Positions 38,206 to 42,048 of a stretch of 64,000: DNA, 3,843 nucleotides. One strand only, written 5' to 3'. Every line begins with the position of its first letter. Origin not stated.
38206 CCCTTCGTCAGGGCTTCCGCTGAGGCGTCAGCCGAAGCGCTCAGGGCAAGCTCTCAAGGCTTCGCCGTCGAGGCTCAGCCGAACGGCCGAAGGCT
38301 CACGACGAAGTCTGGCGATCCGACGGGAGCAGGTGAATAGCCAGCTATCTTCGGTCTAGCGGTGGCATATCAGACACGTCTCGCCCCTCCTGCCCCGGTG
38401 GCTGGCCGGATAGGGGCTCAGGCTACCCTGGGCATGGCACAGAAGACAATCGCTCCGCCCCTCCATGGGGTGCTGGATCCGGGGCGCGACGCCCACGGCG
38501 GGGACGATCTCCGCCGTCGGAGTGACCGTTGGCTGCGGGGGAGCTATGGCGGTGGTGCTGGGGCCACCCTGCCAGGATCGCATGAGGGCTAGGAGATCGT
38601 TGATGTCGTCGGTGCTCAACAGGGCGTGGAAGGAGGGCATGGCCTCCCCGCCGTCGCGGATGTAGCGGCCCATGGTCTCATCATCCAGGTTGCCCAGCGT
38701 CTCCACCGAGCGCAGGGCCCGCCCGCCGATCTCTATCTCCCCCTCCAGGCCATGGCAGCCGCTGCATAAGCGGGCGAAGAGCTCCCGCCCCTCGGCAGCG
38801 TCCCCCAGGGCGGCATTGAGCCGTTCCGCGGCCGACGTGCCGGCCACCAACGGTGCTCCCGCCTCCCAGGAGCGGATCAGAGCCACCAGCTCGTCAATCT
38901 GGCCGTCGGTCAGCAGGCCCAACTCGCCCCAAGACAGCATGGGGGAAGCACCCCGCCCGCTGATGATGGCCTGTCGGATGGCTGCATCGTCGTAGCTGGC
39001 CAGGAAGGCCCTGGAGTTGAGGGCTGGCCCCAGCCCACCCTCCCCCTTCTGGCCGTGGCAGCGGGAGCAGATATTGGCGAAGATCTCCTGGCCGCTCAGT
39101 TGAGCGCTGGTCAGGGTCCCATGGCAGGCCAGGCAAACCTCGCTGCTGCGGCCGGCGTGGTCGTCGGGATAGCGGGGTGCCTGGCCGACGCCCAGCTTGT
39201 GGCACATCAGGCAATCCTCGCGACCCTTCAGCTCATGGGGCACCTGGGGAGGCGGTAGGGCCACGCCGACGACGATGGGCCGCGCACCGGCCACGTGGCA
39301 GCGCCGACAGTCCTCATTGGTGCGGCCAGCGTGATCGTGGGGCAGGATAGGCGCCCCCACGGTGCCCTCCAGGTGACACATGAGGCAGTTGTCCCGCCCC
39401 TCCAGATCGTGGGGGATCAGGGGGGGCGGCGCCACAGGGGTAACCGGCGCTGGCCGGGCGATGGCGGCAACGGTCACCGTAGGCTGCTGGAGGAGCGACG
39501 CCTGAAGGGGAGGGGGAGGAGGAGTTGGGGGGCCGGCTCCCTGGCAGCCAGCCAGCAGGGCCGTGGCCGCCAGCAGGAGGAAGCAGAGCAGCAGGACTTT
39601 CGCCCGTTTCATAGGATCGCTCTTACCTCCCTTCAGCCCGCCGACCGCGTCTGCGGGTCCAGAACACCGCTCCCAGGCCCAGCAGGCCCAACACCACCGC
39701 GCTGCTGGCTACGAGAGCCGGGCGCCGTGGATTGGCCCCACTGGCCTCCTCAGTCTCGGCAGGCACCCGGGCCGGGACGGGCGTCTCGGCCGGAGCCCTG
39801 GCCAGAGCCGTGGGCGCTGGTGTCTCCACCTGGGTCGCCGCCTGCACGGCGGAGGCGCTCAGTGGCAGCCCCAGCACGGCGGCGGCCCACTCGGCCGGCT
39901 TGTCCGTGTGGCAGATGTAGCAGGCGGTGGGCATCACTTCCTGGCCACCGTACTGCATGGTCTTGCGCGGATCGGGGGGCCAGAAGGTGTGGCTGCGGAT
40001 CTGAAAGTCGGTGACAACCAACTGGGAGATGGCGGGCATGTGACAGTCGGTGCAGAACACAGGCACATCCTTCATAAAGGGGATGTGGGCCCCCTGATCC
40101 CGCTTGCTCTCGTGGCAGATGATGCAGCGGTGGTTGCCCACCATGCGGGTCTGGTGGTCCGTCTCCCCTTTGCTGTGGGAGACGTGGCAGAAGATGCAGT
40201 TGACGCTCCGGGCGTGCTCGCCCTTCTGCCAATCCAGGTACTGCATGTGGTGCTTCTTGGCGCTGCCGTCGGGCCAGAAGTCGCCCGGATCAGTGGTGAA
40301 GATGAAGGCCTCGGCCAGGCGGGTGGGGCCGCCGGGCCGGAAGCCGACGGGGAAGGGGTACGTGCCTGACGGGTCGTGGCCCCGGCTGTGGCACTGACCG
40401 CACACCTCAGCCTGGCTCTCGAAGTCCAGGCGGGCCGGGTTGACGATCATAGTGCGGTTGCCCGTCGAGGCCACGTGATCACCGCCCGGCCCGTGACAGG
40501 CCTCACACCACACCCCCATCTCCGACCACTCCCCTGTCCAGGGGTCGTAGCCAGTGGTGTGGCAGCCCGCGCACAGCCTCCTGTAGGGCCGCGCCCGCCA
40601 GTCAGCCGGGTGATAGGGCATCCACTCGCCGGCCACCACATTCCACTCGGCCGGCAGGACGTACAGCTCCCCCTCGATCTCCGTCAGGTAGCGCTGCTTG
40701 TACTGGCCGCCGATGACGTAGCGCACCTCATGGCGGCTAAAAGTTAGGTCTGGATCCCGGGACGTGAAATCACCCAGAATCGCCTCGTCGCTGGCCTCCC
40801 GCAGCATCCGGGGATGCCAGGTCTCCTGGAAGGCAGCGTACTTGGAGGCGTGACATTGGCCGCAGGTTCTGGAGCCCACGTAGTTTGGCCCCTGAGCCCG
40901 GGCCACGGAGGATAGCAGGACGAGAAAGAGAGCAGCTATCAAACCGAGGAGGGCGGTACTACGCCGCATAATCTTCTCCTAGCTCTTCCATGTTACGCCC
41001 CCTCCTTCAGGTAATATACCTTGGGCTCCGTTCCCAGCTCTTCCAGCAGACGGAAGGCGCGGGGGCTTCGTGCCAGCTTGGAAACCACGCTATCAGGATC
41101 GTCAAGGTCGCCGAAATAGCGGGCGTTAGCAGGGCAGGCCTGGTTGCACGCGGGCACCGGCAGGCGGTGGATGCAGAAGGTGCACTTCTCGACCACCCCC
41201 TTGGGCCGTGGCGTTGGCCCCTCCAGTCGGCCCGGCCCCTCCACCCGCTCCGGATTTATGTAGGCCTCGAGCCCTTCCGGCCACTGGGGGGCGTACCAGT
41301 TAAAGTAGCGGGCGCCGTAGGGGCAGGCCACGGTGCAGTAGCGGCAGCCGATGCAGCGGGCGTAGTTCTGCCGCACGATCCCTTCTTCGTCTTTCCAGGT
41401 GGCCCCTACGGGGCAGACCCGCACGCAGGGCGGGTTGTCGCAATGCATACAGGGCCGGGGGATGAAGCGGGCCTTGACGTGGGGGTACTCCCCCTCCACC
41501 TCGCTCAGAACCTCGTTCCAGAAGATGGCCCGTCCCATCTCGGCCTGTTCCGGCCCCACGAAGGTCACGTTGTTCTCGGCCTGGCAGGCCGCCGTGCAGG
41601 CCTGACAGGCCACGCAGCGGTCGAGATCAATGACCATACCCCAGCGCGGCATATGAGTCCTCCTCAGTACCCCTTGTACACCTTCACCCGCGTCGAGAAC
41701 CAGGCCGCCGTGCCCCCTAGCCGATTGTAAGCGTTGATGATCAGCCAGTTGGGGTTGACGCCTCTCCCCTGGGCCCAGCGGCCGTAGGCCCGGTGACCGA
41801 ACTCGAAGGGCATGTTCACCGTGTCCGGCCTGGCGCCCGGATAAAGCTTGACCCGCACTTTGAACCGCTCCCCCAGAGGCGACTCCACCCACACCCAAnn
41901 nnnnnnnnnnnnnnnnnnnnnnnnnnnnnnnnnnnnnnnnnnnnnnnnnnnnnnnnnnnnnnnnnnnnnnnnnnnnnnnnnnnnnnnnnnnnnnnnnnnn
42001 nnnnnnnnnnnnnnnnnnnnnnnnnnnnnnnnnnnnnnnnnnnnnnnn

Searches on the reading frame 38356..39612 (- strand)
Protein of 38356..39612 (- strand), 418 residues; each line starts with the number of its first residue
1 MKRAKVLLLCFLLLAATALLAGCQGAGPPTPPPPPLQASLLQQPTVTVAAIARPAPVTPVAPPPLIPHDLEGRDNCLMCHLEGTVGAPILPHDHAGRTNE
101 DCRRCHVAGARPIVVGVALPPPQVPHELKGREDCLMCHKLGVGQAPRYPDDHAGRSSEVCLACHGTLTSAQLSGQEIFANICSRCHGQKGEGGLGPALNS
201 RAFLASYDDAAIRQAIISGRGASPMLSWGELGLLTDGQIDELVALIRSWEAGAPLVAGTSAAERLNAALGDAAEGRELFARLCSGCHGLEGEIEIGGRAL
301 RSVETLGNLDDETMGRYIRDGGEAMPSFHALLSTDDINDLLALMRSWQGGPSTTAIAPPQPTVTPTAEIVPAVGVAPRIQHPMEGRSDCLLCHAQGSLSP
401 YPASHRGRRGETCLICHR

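Call 29: search_protein_families(library=pfam, proteins=[window:38356-39612:-], max_evalue=0.00001)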
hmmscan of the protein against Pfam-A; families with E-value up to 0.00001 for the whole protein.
window:38356-39612:- (418 aa): 3 families
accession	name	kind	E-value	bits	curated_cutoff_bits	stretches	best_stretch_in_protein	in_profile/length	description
PF13442.11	Cytochrome_CBB3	-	3.1e-26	91.9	27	2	271-342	2-66/68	Cytochrome C oxidase, cbb3-type, subunit III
PF00034.26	Cytochrom_C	-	7e-10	40.5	21.3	0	174-248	4-88/90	Cytochrome c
PF14522.11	Cytochrome_C7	-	2.2e-06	27.8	24.8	0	130-186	12-66/67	Cytochrome c7 and related cytochrome c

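Call 87: search_protein_families(library=ncbifam, proteins=[window:38356-39612:-], max_evalue=0.00001)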
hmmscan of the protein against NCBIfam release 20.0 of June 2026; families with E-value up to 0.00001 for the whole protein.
window:38356-39612:- (418 aa): 7 families
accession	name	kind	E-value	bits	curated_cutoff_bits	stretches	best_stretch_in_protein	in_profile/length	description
NF011054.0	PRK14486.1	equivalog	6.4e-17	62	447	2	272-347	215-290/294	putative bifunctional cbb3-type cytochrome c oxidase subunit II/cytochrome c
TIGR03872.1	cytochrome_MoxG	equivalog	2.3e-15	56.9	147.8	1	173-253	46-125/133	cytochrome c(L), periplasmic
TIGR00782.1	ccoP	equivalog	2.5e-15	56.5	179.95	1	168-349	104-283/285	cytochrome-c oxidase, cbb3-type subunit III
NF050122.1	bc1_QcrC_actin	exception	9.9e-12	44.7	200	1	173-351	43-215/253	cytochrome bc1 complex diheme cytochrome c subunit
NF045930.1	Cytc6PetJCyano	equivalog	6.2e-11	42.2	135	1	266-340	22-98/110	cytochrome c6 PetJ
NF045773.1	cytochro_C550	exception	9.1e-10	38.5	125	1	169-225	47-101/118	cytochrome c550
NF045774.1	cytochro_C551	exception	4.4e-09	36.3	118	1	168-224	36-90/110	cytochrome c551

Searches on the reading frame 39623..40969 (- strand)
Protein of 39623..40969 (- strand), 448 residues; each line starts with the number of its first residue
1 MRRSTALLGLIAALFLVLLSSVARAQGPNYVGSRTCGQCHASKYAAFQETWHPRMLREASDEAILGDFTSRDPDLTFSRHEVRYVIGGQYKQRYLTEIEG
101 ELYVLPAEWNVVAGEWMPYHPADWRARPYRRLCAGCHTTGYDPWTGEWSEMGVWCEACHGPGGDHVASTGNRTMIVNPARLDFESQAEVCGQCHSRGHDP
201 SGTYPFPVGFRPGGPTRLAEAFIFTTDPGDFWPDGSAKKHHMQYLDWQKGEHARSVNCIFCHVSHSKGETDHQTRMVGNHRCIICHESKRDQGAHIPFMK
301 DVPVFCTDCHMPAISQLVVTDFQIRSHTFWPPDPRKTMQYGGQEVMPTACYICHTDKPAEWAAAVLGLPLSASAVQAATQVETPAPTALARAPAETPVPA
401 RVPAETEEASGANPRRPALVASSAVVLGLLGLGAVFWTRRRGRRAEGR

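Call 29: search_protein_families(library=pfam, proteins=[window:39623-40969:-], max_evalue=0.00001)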
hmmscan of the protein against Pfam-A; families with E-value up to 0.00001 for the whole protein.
window:39623-40969:- (448 aa): 4 families
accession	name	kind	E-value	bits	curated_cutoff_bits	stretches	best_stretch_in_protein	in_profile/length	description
PF09699.15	Paired_CXXCH_1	-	2.8e-09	37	20.6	0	155-196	9-38/41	Doubled CXXCH motif (Paired_CXXCH_1)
PF13435.11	Cytochrome_C554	-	1.7e-08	35.7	20.8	0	131-160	49-84/84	Cytochrome c554 and c-prime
PF14522.11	Cytochrome_C7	-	1.2e-07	31.9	24.8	0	132-195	15-67/67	Cytochrome c7 and related cytochrome c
PF14537.11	Cytochrom_c3_2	-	9.2e-07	29.7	25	0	133-201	9-70/79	Cytochrome c3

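Call 87: search_protein_families(library=ncbifam, proteins=[window:39623-40969:-], max_evalue=0.00001)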
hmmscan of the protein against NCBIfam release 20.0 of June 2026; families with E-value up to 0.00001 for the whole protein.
window:39623-40969:- (448 aa): 3 families
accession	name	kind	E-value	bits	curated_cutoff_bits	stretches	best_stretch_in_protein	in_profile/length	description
NF041028.1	decahem_GSU2203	exception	3.6e-17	62.5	325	1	153-198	68-112/317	GSU2203 family decaheme c-type cytochrome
NF041198.1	UshA_like_PCGU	equivalog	3.1e-14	52.5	275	1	128-202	440-516/519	UshA-like (seleno)protein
TIGR03508.1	decahem_SO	subfamily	2.3e-12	46.9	192.2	0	152-197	34-80/258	DmsE family decaheme c-type cytochrome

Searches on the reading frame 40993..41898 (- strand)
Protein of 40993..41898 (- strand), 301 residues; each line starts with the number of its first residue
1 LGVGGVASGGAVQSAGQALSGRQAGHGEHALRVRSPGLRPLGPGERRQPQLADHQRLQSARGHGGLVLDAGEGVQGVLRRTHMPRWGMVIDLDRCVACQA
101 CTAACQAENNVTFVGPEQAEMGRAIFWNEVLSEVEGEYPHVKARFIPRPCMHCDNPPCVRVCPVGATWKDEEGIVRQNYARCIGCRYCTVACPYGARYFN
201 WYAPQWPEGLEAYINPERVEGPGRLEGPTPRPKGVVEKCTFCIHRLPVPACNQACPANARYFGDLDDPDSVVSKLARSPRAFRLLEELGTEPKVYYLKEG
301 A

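Call 29: search_protein_families(library=pfam, proteins=[window:40993-41898:-], max_evalue=0.00001)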
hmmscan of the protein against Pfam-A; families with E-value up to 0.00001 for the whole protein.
window:40993-41898:- (301 aa): 8 families
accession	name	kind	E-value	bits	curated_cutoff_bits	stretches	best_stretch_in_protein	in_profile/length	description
PF13247.11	Fer4_11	-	2.2e-17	63.5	26.2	1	142-202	2-64/100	4Fe-4S dicluster domain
PF12838.12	Fer4_7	-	6.4e-15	55.8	27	2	181-259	1-52/52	4Fe-4S dicluster domain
PF13237.11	Fer4_10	-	1.3e-10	41.5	25.5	0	145-193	4-53/53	4Fe-4S dicluster domain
PF13187.11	Fer4_9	-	2.2e-10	40.8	27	0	181-258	1-50/52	4Fe-4S dicluster domain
PF13183.11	Fer4_8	-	1.4e-09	38.7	27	0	92-165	2-67/68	4Fe-4S dicluster domain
PF12797.12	Fer4_2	-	3.3e-09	36.6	24.5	0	86-106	1-21/22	4Fe-4S binding domain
PF00037.32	Fer4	-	4.2e-09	36.3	21.1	1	178-197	4-23/24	4Fe-4S binding domain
PF12837.12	Fer4_6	-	8.8e-06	25.9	25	0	178-196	5-23/24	4Fe-4S binding domain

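Call 87: search_protein_families(library=ncbifam, proteins=[window:40993-41898:-], max_evalue=0.00001)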
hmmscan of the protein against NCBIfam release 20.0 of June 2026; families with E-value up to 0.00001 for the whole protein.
window:40993-41898:- (301 aa): 20 families
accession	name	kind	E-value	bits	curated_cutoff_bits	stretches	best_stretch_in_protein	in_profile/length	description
NF041782.1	mnquin_red_QrcC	equivalog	1.1e-72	244.5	400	2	86-246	1-155/239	menaquinone reductase iron-sulfur cluster-binding subunit QrcC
NF045797.1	DsrO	equivalog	7e-56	189.3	200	1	81-297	39-234/235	sulfate reduction electron transfer complex DsrMKJOP subunit DsrO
NF041715.1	arsenate_red_ArrB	equivalog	1.1e-51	175.6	450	2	85-204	2-111/233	arsenate respiratory reductase iron-sulfur subunit ArrB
TIGR03149.1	cyt_nit_nrfC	equivalog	2.9e-43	147.8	377.6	2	81-200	34-145/225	cytochrome c nitrite reductase Fe-S protein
NF011569.0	PRK14993.1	equivalog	4.8e-43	147.4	416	2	84-200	42-150/244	tetrathionate reductase subunit TtrB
TIGR03478.1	DMSO_red_II_bet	subfamily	1.3e-27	96.6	480.7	2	125-202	108-184/321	DMSO reductase family type II enzyme, iron-sulfur subunit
TIGR02951.1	DMSO_dmsB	equivalog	7.2e-27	94.4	214.1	1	86-200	2-115/161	DMSO/selenate family reductase complex B subunit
NF042979.1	EthbenzDh_ebdB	equivalog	1.9e-26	92.8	740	2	133-201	136-205/354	ethylbenzene dehydrogenase subunit beta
NF008134.0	PRK10882.1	equivalog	2.4e-25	89.3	263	1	85-204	38-168/329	hydrogenase 2 operon protein HybA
NF038355.1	FDH3_beta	equivalog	1.4e-20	74.1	240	1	88-199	5-103/180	formate dehydrogenase FDH3 subunit beta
TIGR01660.1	narH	equivalog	1.2e-18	66.9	524.05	1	124-203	157-237/492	nitrate reductase subunit beta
NF045715.1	sulf_resp_HmcB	equivalog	2.8e-18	66.1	420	1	86-205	37-162/307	sulfate respiration complex iron-sulfur protein HmcB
TIGR01582.1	FDH-beta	equivalog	7.7e-16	58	334.7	1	85-195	21-139/283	formate dehydrogenase subunit beta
NF009408.0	PRK12769.1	equivalog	2.7e-15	55.5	1003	1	89-260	6-142/659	formate-dependent uric acid utilization protein AegA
NF007658.0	PRK10330.1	equivalog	1.7e-14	53.7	260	1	88-196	5-103/181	electron transport protein HydN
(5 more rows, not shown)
